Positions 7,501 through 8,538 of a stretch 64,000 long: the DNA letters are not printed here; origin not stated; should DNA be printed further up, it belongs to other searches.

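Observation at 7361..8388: ABC/AAA_21-type ATPase split across two ORFs between its signature motif and Walker B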

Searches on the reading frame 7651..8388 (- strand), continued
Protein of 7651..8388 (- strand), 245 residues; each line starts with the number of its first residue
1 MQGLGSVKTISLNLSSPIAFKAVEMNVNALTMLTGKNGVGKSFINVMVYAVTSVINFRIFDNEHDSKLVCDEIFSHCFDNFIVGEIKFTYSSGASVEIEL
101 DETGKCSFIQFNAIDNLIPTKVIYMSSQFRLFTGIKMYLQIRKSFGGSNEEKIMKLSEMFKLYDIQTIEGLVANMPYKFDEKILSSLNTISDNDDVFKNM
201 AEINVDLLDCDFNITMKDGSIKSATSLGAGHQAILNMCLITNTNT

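Call 38: fold_search(model_id=the predicted structure, library=pdb)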
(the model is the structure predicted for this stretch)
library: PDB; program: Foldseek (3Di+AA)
matches with E <= 10: 229; with E <= 0.001: 2
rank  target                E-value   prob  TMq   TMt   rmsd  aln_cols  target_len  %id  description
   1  8eea_B                2.5e-04  1.00  0.37  0.27  15.0       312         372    9  Structure of E.coli Septu (PtuAB) complex (released 2023-12-27)
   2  8sux_F                5.8e-04  0.98  0.32  0.23  16.1       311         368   10  Structure of E. coli PtuA hexamer (released 2024-01-10)
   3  8eea_A                1.2e-03  0.98  0.36  0.25  15.6       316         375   10  Structure of E.coli Septu (PtuAB) complex (released 2023-12-27)
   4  8eea_C                2.0e-03  0.96  0.33  0.21  15.3       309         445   10  Structure of E.coli Septu (PtuAB) complex (released 2023-12-27)
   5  8hqs_B                2.1e-03  0.89  0.30  0.21  16.0       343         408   12  Cryo-EM structure of 8-subunit Smc5/6 head region (released 2024-06-19)
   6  8ee4_D                3.1e-03  0.90  0.31  0.22  15.7       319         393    9  Structure of PtuA (released 2024-01-03)
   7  8i4w_B                6.0e-03  0.87  0.35  0.22  19.8       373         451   12  Cryo-EM structure of 5-subunit Smc5/6 head region (released 2024-06-26)
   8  8rob_A                6.7e-03  0.92  0.38  0.28  14.0       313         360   13  Human cohesin SMC1A-HD(longCC-EQ)/RAD21-C complex - ATPgS-Mg-bound conformation (released 2024-09-11)
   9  8p0a_A                8.0e-03  0.96  0.41  0.30  12.0       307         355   10  Human Cohesin ATPase module (released 2024-09-11)
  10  8ro9_C                8.9e-03  0.89  0.36  0.29  12.3       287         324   11  Human cohesin SMC1A-HD(longCC-EQ)/RAD21-C complex - Open/closed P-loop conformation (released 2024-09-11)
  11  8sux_D                9.9e-03  0.75  0.29  0.22  16.6       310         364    9  Structure of E. coli PtuA hexamer (released 2024-01-10)
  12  8ro9_A                1.1e-02  0.87  0.35  0.26  13.7       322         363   11  Human cohesin SMC1A-HD(longCC-EQ)/RAD21-C complex - Open/closed P-loop conformation (released 2024-09-11)
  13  8roa_A                1.3e-02  0.93  0.40  0.31  10.7       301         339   11  Human cohesin SMC1A-HD(longCC-EQ)/RAD21-C complex - ADP-bound conformation (released 2024-09-11)
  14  9kjx_D                1.4e-02  0.89  0.38  0.21  12.6       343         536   12  Cryo-EM structure of the Retron-Eco7 complex (state 1) (released 2025-11-12)
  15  8ro6_A                1.6e-02  0.84  0.35  0.27  12.1       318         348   12  Human cohesin SMC1A-HD(longCC)/RAD21-C complex - Apo closed P-loop conformation (released 2024-09-11)
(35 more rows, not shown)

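Call 40: find_encoding_contigs(protein=P0018, flank=6000, max_places=2)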
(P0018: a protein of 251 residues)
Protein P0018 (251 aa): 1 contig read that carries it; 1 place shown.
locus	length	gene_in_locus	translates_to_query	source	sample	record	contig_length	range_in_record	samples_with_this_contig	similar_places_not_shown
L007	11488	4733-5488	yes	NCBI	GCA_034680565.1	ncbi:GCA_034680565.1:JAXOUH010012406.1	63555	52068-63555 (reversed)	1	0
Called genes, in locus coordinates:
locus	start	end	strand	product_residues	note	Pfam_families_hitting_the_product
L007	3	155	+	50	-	?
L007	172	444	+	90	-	-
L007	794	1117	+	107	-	-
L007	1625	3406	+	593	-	-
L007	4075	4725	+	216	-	-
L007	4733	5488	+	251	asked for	-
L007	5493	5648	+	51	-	-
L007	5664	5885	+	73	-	-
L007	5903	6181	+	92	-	-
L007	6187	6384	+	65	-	-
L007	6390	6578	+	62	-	-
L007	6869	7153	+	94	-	-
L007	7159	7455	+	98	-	-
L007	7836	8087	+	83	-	-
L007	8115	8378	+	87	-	-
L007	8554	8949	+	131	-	-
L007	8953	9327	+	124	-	-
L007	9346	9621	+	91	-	-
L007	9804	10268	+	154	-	-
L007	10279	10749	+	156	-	-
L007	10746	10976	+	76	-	-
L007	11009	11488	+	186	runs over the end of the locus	-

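Call 41: find_encoding_contigs(protein=P0154, flank=6000, max_places=2)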
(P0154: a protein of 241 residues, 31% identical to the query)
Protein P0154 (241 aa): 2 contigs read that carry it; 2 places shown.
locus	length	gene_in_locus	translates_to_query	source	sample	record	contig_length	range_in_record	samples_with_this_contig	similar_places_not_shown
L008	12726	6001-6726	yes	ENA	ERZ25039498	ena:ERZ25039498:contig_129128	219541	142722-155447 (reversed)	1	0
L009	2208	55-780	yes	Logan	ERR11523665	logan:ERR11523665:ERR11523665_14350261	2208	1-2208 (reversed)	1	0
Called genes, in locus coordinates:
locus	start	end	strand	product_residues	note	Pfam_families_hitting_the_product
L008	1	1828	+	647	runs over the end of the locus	-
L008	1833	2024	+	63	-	-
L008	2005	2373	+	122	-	-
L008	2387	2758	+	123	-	-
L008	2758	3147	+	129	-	-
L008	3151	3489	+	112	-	-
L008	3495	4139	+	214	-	-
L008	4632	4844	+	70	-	-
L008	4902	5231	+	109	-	-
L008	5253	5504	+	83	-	-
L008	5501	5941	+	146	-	-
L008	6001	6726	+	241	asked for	-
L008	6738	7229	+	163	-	-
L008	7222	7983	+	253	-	-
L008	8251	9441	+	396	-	-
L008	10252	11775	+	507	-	-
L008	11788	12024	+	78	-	-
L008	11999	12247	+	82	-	-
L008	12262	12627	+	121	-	-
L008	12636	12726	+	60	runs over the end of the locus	-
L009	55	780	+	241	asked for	-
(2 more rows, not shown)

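Call 42: find_encoding_contigs(protein=P0157, flank=6000, max_places=3)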
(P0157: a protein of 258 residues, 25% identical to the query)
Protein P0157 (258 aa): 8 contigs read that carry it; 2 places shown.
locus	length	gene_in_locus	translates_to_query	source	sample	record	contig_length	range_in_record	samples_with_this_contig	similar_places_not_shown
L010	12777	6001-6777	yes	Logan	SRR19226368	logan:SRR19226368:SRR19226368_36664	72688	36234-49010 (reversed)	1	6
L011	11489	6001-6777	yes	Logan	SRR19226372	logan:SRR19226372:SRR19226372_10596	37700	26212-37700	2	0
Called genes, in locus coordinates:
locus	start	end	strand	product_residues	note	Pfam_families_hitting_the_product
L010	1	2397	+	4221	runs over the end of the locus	PF18896:SLT_3 (weak), PF18760:ART-PolyVal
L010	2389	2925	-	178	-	-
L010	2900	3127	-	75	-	-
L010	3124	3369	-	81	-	-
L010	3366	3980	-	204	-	PF00149:Metallophos, PF12850:Metallophos_2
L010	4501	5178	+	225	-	PF04480:DUF559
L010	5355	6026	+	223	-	-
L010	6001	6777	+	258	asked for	-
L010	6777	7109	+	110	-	-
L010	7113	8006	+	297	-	PF03167:UDG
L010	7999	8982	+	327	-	-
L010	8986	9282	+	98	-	-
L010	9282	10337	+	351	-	PF02511:Thy1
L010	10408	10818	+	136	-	-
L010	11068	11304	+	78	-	-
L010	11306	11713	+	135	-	-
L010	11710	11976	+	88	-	-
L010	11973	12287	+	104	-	-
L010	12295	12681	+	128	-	-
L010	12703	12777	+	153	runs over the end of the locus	-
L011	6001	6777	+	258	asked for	-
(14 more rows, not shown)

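Call 43: find_encoding_contigs(protein=P0158, flank=6000, max_places=2)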
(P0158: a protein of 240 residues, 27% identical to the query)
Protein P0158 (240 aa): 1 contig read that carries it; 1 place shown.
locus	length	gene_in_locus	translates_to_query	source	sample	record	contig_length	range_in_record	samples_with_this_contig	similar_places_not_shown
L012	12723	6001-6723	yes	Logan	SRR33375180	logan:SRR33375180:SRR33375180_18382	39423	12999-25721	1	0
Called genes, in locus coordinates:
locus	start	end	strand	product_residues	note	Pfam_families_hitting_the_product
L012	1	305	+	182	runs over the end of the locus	-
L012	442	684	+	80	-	-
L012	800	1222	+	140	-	-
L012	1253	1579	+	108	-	-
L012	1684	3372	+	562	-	PF00004:AAA, PF07728:AAA_5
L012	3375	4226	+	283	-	PF23822:DUF7192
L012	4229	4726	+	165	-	-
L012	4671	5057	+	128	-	-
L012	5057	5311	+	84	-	-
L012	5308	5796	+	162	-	-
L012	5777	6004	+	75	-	-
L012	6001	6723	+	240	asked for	-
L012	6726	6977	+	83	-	-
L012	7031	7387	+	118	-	-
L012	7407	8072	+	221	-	PF04404:ERF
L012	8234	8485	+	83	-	-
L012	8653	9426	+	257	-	PF12684:DUF3799 (weak)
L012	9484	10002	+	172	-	-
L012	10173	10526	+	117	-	PF11325:DUF3127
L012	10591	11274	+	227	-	-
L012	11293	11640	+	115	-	PF13392:HNH_3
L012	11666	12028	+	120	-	-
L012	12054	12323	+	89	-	-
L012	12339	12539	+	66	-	-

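Call 44: find_encoding_contigs(protein=P0011, flank=6000, max_places=2)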
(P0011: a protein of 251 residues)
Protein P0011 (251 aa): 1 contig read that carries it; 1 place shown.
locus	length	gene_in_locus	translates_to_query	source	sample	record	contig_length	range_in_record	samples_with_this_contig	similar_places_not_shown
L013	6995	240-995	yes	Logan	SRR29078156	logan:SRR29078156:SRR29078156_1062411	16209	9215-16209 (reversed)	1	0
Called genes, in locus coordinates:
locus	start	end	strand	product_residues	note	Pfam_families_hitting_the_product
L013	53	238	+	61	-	-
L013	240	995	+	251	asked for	-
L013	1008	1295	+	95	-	-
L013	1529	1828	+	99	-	-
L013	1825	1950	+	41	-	-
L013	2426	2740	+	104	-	-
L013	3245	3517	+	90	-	-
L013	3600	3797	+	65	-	-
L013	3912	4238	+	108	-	-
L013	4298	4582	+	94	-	-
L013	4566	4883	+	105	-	-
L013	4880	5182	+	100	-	-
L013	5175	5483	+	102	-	-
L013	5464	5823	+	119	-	-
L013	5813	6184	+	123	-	-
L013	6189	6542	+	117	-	-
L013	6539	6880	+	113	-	-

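Call 47: search_dna_similar(query=window:7651-8388:-, collection=phages, mode=protein, max_evalue=0.001, max_rows=25)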
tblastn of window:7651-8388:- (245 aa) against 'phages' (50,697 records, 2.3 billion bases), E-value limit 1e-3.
No match.

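Call 58: search_dna_similar(query=P0018, collection=phages, mode=protein, max_evalue=0.001, max_rows=25)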
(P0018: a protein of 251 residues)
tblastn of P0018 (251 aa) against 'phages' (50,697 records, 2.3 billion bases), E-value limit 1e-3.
No match.

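Call 59: search_dna_similar(query=P0157, collection=phages, mode=protein, max_evalue=0.001, max_rows=25)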
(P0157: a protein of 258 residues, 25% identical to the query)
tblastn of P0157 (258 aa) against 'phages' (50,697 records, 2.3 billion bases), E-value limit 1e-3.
No match.

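Call 60: search_protein_families(library=phrogs, alignment_id=A2, max_evalue=0.001)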
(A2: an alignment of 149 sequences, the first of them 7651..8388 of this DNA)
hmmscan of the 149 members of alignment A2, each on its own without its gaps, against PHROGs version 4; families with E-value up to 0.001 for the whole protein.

A. member 1, window:7651-8388:- (245 aa): 1 family
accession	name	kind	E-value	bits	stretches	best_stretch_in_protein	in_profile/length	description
phrog_14430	-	unknown function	0.00013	22.3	1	23-67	16-60/444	-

B. families by the number of members that match (of 149 scanned): 10 families
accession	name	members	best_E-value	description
phrog_7507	-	21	6.1e-07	-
phrog_14430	-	9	7.4e-05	-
phrog_5836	-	7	7.5e-05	-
phrog_3940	-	6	3.2e-05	-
phrog_9802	-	3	0.00021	-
phrog_77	-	2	4.3e-05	SbcC-like subunit of palindrome specific endonuclease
phrog_8323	-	2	6.8e-05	-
phrog_293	-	1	0.0005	ABC transporter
phrog_8066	-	1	0.00072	-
phrog_27193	-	1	0.00078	-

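Call 64: fold_search(model_id=the predicted structure, library=viral)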
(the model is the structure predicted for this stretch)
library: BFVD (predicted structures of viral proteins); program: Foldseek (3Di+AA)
matches with E <= 10: 420; with E <= 0.001: 0
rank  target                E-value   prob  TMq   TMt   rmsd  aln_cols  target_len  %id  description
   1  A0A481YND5            6.5e-02  0.11  0.13  0.13  22.9       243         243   14  Uncharacterized protein [Pithovirus LCDPAC02]
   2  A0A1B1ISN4            9.6e-02  0.23  0.25  0.12  17.6       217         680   15  (no name in the UniProt tables at hand)
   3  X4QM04                1.2e-01  0.09  0.13  0.14  16.8       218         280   10  P protein [Almendravirus arboretum]
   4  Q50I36                1.3e-01  0.69  0.18  0.20  10.7       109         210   16  Putative ATPase [Acidianus rod-shaped virus 1]
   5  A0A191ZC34            1.8e-01  0.07  0.15  0.10  21.6       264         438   12  Uncharacterized protein [Erwinia phage vB_EamM_Special G]
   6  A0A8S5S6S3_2          1.9e-01  0.10  0.15  0.04  21.5       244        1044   11  Uncharacterized protein [Podoviridae sp. ctsUe5]
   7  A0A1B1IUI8            2.1e-01  0.47  0.18  0.08  14.6       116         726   16  (no name in the UniProt tables at hand)
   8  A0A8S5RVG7            3.1e-01  0.54  0.19  0.07  10.5       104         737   12  STRUCTURAL MAINTENANCE OF CHROMOSOMES PROTEIN [Siphoviridae sp. ctHip2]
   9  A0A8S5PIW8            3.9e-01  0.05  0.11  0.05  19.1       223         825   11  Minor tail protein [Siphoviridae sp. ctL0q1]
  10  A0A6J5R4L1            4.3e-01  0.75  0.12  0.27   1.7        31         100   29  Uncharacterized protein [uncultured Caudovirales phage]
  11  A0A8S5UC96            4.3e-01  0.14  0.24  0.12  27.0       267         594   10  STRUCTURAL MAINTENANCE OF CHROMOSOMES PROTEIN [Siphoviridae sp. ctgN495]
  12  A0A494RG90            4.8e-01  0.66  0.17  0.45   4.4        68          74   13  (no name in the UniProt tables at hand)
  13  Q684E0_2              5.1e-01  0.04  0.13  0.05  20.2       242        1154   12  (no name in the UniProt tables at hand)
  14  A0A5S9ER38            6.0e-01  0.06  0.16  0.14  20.9       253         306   14  Uncharacterized protein [Tenacibaculum phage PTm1]
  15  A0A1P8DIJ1            6.4e-01  0.10  0.23  0.10  17.9       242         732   10  (no name in the UniProt tables at hand)
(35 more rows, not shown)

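Call 69: search_protein_families(library=padloc, proteins=[L007:5493-5645:+, L008:6738-7226:+, L010:6777-7106:+, L012:6726-6974:+, L013:1008-1292:+, L006:3031-3225:+], max_evalue=10)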
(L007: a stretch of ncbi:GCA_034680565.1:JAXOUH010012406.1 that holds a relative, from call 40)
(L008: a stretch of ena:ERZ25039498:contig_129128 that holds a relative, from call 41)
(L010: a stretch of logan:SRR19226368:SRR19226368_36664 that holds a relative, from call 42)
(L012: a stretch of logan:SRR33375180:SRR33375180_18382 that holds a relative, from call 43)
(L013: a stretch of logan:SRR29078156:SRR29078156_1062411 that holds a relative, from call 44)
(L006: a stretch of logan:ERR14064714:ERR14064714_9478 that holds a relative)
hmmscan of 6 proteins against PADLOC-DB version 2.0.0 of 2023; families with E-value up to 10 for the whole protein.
L007:5493-5645:+ (51 aa): 0 families

L008:6738-7226:+ (163 aa): 0 families

L010:6777-7106:+ (110 aa): 6 families
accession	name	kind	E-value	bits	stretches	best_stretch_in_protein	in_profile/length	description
PDLC01268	CasR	-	0.00037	18.5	1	42-89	128-170/179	"CAS-I,CAS-II,CAS-III,CAS-IV,CAS-V,CAS-VI; associated_signaling"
PDLC01434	CasR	-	0.00037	18.4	1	42-84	132-174/191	"CAS-I,CAS-II,CAS-III,CAS-IV,CAS-V,CAS-VI; associated_signaling"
PDLC01720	Csa3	-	0.00058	18.4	1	39-83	26-77/118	Csa3_1_CAS-I-II-III-IV-V-VI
PDLC01044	Csa3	-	0.0089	13.9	1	43-88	141-184/194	Type I-A associated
PDLC01438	Csa3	-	0.021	12.9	1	37-86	147-191/305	"CAS-I,CAS-II,CAS-III,CAS-IV,CAS-V,CAS-VI; associated_signaling"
PDLC01879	CARF3--CARF_TM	-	0.035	11.8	1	42-99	160-209/222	-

L012:6726-6974:+ (83 aa): 0 families

L013:1008-1292:+ (95 aa): 0 families

L006:3031-3225:+ (65 aa): 0 families

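Call 70: search_protein_families(library=pfam, proteins=[L007:5493-5645:+, L008:6738-7226:+, L010:6777-7106:+, L012:6726-6974:+, L013:1008-1292:+, L006:3031-3225:+, L006:3344-3742:+], max_evalue=10)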
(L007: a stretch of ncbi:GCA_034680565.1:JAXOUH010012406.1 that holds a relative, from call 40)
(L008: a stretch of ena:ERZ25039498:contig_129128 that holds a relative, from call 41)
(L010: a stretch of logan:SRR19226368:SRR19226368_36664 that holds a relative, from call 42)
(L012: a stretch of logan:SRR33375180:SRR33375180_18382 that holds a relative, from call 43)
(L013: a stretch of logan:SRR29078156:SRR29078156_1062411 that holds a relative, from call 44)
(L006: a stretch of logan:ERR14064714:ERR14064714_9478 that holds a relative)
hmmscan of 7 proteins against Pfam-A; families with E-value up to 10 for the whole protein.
L007:5493-5645:+ (51 aa): 0 families

L008:6738-7226:+ (163 aa): 2 families
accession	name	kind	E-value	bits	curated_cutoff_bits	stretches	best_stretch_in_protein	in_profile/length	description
PF14168.11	YjzC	-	0.073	13.9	25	1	137-155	37-55/55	YjzC-like protein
PF03118.21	RNA_pol_A_CTD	-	0.076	13.2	23.8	1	40-77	10-47/67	Bacterial RNA polymerase, alpha chain C terminal domain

L010:6777-7106:+ (110 aa): 2 families
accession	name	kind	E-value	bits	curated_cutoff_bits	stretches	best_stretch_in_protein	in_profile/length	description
PF01022.26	HTH_5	-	3.1e-05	24.2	22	1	40-82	4-46/47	Bacterial regulatory protein, arsR family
PF09012.17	FeoC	-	0.16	12.5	21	1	56-101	19-64/69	FeoC like transcriptional regulator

L012:6726-6974:+ (83 aa): 1 family
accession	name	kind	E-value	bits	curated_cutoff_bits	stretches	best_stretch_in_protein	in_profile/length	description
PF23946.1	DUF7280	-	0.093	13.6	27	1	24-49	38-63/112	Family of unknown function (DUF7280)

L013:1008-1292:+ (95 aa): 0 families

L006:3031-3225:+ (65 aa): 1 family
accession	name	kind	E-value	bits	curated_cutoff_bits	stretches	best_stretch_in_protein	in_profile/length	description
PF19333.4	FAXC_N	-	0.099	13.3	27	1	6-57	34-84/104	Failed axon connections homolog N-terminus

L006:3344-3742:+ (133 aa): 1 family
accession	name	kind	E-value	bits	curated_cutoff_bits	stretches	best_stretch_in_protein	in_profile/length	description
PF13264.11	DUF4055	-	0.2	12.2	25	1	17-59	70-112/140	Domain of unknown function (DUF4055)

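Call 75: find_related_loci(query=A4, collection=viral_contigs, flank=6000)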
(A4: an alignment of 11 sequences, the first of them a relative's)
Query A4 (264 aa) in viral_contigs; peptide patterns used: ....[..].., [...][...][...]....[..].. (x = any residue, [..] = any of these).
525 stretches matched a pattern; 7 encode a relative of the query (tblastn E <= 1e-3); 7 distinct loci.
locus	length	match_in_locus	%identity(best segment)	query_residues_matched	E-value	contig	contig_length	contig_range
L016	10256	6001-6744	32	9-262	1e-29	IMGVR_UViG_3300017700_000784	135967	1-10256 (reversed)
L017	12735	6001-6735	32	11-260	8e-28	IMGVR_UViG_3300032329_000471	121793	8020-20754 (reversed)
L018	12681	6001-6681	33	18-261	1e-27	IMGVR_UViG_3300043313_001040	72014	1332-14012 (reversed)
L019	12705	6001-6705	32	7-263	3e-27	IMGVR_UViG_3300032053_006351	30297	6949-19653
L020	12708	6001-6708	30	5-263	3e-26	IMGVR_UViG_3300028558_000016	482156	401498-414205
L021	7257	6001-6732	28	15-262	5e-25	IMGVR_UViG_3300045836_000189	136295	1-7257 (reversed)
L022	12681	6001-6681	28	22-263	8e-20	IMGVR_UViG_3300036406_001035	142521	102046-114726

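Call 76: find_related_loci(query=A4, collection=genome_contigs, flank=6000)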
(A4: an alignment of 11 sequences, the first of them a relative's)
Query A4 (264 aa) in genome_contigs; peptide patterns used: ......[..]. (x = any residue, [..] = any of these).
19 stretches matched a pattern, but none encodes a relative of the query by tblastn (E <= 1e-3).

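Call 80: search_protein_families(library=pfam, alignment_id=A5, max_evalue=0.0001)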
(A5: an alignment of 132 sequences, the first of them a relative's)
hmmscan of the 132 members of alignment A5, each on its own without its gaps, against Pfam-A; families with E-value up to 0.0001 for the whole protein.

A. member 1, L007:722-1114:+ (131 aa): 0 families

B. families by the number of members that match (of 132 scanned): 35 families (the first 25 are shown)
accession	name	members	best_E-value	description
PF07728.20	AAA_5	3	5.7e-20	AAA domain (dynein-related subfamily)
PF00004.35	AAA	3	3.1e-10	ATPase family associated with various cellular activities (AAA)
PF09334.17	tRNA-synt_1g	2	9.2e-76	tRNA synthetases class I (M)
PF01981.21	PTH2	2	6.7e-31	Peptidyl-tRNA hydrolase PTH2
PF03747.19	ADP_ribosyl_GH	2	2.5e-28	ADP-ribosylglycohydrolase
PF00133.28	tRNA-synt_1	2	3.3e-25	tRNA synthetases class I (I, L, M and V)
PF20030.5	bpMoxR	2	2.9e-13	MoxR domain in the MoxR-vWA-beta-propeller ternary systems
PF00596.27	Aldolase_II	2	1.7e-08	Class II Aldolase and Adducin N-terminal domain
PF01406.26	tRNA-synt_1e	2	1.2e-06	tRNA synthetases class I (C) catalytic domain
PF15610.12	PRTase_3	1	7.2e-50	PRTase ComF-like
PF04404.17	ERF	1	8.4e-34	ERF superfamily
PF11325.14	DUF3127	1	7.8e-25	Domain of unknown function (DUF3127)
PF08719.17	NADAR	1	2.1e-23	NADAR domain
PF04095.22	NAPRTase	1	7.1e-22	Nicotinate phosphoribosyltransferase (NAPRTase) family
PF04480.18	DUF559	1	8.4e-21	Protein of unknown function (DUF559)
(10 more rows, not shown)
